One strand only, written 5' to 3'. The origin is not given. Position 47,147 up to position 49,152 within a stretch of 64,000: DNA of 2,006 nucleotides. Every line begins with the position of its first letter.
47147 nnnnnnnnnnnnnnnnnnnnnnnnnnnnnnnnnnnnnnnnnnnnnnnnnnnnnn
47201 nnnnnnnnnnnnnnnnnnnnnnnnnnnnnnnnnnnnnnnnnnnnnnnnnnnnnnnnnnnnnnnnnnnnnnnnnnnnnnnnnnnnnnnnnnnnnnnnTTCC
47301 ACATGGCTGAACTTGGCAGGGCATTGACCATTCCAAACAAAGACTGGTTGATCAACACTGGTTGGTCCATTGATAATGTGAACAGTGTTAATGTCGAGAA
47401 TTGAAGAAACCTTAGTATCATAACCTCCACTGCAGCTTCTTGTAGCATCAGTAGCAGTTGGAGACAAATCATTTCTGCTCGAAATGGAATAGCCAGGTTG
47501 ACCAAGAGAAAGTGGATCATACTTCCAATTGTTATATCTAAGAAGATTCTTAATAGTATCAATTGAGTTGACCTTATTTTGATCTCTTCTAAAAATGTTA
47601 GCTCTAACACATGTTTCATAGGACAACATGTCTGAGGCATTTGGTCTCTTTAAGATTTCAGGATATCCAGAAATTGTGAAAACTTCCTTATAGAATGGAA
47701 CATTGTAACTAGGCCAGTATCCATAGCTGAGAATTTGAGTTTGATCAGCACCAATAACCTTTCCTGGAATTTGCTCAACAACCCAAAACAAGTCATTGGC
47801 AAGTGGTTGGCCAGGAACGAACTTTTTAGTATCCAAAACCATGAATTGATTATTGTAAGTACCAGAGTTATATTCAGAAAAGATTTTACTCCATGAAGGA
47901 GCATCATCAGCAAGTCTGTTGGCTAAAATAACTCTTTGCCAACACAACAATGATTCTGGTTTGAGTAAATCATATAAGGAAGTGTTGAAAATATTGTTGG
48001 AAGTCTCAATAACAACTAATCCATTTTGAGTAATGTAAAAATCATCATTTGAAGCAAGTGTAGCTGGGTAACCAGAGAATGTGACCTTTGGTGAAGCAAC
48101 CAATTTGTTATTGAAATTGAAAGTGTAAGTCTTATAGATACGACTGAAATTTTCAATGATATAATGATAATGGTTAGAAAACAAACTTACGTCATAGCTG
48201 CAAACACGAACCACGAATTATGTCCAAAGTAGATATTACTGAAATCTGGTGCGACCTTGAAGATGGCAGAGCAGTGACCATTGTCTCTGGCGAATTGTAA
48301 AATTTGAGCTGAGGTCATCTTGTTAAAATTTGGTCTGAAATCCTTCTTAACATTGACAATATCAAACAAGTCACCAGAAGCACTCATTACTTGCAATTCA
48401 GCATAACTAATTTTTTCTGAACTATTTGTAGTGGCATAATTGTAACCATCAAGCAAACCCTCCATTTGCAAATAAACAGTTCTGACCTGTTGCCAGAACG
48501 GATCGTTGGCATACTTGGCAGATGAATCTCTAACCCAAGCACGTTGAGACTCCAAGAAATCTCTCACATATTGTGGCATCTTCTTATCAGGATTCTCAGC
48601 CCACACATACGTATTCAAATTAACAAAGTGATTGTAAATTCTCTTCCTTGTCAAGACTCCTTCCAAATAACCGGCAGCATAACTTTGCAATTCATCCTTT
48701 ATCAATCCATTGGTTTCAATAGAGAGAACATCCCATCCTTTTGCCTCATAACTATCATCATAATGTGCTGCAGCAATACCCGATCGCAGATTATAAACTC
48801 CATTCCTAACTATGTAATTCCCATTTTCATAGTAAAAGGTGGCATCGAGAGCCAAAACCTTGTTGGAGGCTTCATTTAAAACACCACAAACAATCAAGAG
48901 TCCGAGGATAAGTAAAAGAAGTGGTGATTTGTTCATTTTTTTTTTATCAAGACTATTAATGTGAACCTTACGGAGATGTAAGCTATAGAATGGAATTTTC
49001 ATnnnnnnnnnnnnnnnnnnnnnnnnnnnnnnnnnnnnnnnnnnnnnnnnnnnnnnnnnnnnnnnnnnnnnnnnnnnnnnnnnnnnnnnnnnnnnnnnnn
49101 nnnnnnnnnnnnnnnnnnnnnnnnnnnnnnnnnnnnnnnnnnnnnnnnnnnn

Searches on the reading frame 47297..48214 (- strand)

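Call 16: search_protein_families(library=pfam, proteins=[window:47297-48214:-], max_evalue=0.001)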
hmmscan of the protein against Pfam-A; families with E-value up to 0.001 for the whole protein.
window:47297-48214:- (306 aa): 1 family
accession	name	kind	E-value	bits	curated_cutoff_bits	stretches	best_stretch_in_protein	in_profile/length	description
PF04916.18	Phospholip_B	-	2e-105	353.8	27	1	19-304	188-473/487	Phospholipase B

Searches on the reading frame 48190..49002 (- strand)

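Call 16: search_protein_families(library=pfam, proteins=[window:48190-49002:-], max_evalue=0.001)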
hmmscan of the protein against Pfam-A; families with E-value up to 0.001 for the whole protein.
window:48190-49002:- (271 aa): 1 family
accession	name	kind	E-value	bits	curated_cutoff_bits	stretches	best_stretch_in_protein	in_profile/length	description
PF04916.18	Phospholip_B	-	3.9e-51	174.7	27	1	77-270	1-192/487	Phospholipase B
